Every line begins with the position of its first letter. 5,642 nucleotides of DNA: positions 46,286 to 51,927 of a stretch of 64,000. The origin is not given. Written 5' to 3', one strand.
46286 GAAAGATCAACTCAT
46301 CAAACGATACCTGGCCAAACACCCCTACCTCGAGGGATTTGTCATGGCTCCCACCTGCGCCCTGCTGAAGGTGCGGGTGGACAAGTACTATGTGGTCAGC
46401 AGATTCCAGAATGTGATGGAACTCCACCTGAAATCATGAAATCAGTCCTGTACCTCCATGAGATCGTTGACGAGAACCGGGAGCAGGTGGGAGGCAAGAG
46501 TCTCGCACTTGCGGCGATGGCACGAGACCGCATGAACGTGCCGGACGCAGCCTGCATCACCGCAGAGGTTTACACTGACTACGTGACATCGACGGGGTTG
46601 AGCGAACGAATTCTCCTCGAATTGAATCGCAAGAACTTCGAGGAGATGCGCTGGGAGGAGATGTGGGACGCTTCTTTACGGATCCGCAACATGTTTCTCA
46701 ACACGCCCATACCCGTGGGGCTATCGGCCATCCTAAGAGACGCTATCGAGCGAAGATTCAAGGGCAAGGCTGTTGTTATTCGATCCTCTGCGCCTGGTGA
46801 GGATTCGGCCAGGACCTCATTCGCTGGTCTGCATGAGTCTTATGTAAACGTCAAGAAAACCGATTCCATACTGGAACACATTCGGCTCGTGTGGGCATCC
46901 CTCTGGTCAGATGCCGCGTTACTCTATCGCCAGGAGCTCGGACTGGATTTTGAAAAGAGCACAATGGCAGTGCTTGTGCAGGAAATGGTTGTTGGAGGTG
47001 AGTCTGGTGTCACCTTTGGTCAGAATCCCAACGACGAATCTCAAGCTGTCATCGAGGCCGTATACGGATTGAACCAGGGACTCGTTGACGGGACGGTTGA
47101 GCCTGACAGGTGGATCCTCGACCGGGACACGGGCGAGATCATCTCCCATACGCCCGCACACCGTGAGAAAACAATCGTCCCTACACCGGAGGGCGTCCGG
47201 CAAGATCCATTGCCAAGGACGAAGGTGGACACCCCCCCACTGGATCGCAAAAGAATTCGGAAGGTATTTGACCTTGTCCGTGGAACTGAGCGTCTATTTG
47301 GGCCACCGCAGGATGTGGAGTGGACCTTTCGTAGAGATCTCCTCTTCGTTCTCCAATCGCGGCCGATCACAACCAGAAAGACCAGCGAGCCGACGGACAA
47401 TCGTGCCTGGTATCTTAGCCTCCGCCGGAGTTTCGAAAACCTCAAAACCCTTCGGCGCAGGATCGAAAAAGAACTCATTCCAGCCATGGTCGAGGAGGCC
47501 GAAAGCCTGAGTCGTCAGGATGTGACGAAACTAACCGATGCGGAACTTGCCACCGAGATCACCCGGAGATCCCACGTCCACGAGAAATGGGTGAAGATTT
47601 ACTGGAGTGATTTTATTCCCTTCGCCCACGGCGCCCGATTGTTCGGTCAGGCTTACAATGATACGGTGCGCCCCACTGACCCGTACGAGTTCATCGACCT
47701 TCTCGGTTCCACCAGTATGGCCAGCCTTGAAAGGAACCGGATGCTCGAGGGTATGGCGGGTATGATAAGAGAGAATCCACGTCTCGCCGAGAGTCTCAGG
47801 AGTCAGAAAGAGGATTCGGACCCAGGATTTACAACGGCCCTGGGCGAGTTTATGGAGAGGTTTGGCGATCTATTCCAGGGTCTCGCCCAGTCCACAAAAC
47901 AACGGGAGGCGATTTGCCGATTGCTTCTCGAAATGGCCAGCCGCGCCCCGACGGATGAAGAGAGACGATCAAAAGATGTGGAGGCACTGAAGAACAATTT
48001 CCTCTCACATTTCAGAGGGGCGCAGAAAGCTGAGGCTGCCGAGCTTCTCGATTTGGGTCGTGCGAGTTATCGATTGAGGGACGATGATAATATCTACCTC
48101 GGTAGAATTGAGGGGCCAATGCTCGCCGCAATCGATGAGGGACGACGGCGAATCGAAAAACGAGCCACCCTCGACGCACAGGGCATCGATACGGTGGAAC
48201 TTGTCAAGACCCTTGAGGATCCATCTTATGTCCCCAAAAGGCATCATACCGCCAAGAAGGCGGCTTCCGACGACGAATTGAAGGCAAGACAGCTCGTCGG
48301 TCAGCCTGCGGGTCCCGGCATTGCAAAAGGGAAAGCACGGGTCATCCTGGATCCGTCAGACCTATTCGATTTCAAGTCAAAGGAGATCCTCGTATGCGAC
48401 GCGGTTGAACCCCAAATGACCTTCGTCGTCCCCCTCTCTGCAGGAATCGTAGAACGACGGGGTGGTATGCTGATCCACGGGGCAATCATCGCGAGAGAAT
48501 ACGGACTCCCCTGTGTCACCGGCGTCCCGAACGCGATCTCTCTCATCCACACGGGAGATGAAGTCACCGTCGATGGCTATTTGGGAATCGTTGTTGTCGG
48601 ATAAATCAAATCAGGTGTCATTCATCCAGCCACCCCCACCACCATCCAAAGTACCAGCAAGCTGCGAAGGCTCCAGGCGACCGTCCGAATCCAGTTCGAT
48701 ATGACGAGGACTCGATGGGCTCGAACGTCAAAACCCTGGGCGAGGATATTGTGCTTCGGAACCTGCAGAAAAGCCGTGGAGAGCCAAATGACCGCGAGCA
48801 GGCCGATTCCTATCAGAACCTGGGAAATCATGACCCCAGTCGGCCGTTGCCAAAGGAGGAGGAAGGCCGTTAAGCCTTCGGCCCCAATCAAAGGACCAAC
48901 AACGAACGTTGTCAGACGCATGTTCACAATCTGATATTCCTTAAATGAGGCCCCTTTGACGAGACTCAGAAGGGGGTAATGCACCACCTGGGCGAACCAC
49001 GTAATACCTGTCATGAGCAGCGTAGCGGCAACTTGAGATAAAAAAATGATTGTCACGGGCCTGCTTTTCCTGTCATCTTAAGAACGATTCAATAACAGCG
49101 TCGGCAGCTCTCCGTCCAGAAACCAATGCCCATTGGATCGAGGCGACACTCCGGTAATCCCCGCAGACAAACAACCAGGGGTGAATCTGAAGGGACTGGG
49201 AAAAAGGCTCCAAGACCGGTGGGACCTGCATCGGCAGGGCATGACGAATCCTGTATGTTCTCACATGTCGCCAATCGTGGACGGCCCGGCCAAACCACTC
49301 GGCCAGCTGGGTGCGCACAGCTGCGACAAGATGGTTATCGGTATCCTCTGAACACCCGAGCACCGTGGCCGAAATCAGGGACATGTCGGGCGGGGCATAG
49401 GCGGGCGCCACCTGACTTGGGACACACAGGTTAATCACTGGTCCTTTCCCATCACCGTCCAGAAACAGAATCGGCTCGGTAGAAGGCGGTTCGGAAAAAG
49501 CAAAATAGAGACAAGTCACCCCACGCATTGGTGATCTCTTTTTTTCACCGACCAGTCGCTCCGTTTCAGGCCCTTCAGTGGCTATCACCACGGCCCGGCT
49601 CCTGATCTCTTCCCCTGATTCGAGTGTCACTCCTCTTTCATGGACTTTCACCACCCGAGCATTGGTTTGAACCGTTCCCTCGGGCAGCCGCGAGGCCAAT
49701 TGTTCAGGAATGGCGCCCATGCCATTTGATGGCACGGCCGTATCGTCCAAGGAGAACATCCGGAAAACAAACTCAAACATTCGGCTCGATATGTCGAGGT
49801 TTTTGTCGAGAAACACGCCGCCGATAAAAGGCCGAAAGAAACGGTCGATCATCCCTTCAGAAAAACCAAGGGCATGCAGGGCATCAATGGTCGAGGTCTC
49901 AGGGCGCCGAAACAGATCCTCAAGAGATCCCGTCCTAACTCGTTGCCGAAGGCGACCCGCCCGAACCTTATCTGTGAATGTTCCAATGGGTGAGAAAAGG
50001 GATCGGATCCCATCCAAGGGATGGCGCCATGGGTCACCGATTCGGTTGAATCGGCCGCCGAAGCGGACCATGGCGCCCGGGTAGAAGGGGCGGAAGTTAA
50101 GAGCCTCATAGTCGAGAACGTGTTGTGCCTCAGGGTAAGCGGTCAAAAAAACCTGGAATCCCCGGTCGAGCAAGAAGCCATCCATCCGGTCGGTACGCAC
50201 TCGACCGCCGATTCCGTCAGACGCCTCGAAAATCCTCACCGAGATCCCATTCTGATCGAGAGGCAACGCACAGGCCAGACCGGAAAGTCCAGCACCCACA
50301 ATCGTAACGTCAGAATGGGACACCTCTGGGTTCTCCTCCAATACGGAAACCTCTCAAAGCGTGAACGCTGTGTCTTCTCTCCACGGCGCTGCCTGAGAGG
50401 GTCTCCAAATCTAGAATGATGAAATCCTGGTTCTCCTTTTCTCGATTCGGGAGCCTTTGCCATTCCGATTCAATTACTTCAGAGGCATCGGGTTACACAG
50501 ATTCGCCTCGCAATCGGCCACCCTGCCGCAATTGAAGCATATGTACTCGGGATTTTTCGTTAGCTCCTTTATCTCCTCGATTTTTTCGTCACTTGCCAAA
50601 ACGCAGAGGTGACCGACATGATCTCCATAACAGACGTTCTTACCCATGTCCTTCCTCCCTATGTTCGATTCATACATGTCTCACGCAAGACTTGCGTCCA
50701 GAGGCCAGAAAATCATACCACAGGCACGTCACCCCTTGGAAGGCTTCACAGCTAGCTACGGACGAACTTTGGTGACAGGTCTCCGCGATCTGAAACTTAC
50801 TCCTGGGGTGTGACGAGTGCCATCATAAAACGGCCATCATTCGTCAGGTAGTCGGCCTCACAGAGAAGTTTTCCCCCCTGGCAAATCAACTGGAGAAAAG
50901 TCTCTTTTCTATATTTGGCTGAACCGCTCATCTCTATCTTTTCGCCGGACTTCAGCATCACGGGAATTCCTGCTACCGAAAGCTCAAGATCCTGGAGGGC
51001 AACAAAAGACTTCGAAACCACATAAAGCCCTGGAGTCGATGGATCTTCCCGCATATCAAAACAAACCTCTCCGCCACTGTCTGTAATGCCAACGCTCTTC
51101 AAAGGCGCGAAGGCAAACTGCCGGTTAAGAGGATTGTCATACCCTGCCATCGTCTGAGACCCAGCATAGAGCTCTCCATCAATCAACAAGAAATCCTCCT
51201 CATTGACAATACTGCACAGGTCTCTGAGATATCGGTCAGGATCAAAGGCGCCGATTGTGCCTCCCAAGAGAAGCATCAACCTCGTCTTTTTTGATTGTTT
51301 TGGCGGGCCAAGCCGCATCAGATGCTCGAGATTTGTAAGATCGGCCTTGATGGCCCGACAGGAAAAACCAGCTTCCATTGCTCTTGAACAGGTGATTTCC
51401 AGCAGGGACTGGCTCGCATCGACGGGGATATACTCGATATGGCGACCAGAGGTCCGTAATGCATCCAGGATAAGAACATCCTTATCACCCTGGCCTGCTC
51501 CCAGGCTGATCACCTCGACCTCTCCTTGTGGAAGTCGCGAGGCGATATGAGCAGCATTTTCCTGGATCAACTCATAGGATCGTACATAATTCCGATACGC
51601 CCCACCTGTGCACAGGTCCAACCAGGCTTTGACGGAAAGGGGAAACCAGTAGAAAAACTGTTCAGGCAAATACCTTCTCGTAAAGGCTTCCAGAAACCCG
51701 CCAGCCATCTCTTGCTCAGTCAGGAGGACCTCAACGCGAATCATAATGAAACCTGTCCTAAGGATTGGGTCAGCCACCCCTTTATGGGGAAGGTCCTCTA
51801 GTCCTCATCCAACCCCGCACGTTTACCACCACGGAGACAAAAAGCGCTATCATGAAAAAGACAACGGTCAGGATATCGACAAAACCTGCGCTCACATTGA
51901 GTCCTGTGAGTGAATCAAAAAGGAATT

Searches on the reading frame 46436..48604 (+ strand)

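Call 30: search_protein_families(library=pfam, proteins=[window:46436-48604:+], max_evalue=0.0001)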
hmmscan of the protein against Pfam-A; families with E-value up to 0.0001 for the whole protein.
window:46436-48604:+ (722 aa): 2 families
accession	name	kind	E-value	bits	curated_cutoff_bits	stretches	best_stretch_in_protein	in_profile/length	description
PF01326.24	PPDK_N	-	7.4e-70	236.2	27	1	16-319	2-317/328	Pyruvate phosphate dikinase, AMP/ATP-binding domain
PF00391.29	PEP-utilizers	-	3.7e-20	71.7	23.1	1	647-717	2-72/72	PEP-utilising enzyme, mobile domain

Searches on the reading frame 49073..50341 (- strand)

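Call 54: search_protein_families(library=pfam, proteins=[window:49073-50341:-], max_evalue=0.0001)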
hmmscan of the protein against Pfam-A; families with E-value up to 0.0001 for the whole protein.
window:49073-50341:- (422 aa): 7 families
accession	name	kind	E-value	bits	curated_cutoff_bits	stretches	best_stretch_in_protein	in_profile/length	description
PF01593.30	Amino_oxidase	-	1e-54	187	19.8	1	19-417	1-443/443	Flavin containing amine oxidoreductase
PF13450.12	NAD_binding_8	-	2.1e-16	60.4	21.9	1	14-78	1-67/68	NAD(P)-binding Rossmann-like domain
PF01266.30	DAO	-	2.5e-08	34.3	27.9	1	11-45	1-35/353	FAD dependent oxidoreductase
PF01946.23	Thi4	-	2.5e-05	24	26.2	1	6-47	14-56/235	Thi4 family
PF05834.18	Lycopene_cycl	-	2.5e-05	23.9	23.4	0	11-44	1-36/380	Lycopene cyclase protein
PF03486.20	HI0933_like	-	4.9e-05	23.3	50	0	11-49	2-40/244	HI0933-like protein Rossmann domain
PF00890.30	FAD_binding_2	-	9e-05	22.3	20.4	0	11-46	1-36/414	FAD binding domain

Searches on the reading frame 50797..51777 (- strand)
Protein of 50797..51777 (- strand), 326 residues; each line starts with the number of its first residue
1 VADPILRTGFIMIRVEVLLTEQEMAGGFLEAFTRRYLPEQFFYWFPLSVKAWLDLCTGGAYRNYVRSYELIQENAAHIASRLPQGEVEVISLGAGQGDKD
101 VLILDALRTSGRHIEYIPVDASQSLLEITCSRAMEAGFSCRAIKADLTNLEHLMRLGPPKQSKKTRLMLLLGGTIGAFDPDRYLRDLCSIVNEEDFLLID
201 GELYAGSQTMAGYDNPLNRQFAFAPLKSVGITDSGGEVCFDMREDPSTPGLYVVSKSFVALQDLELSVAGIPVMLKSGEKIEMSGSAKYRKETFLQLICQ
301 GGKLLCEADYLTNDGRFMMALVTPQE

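Call 54: search_protein_families(library=pfam, proteins=[window:50797-51777:-], max_evalue=0.0001)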
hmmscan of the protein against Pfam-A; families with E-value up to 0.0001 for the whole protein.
window:50797-51777:- (326 aa): 1 family
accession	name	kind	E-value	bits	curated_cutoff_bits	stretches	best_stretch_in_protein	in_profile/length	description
PF10017.15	Methyltransf_33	-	5.6e-22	78.6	23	1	35-201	14-177/304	Histidine-specific methyltransferase, SAM-dependent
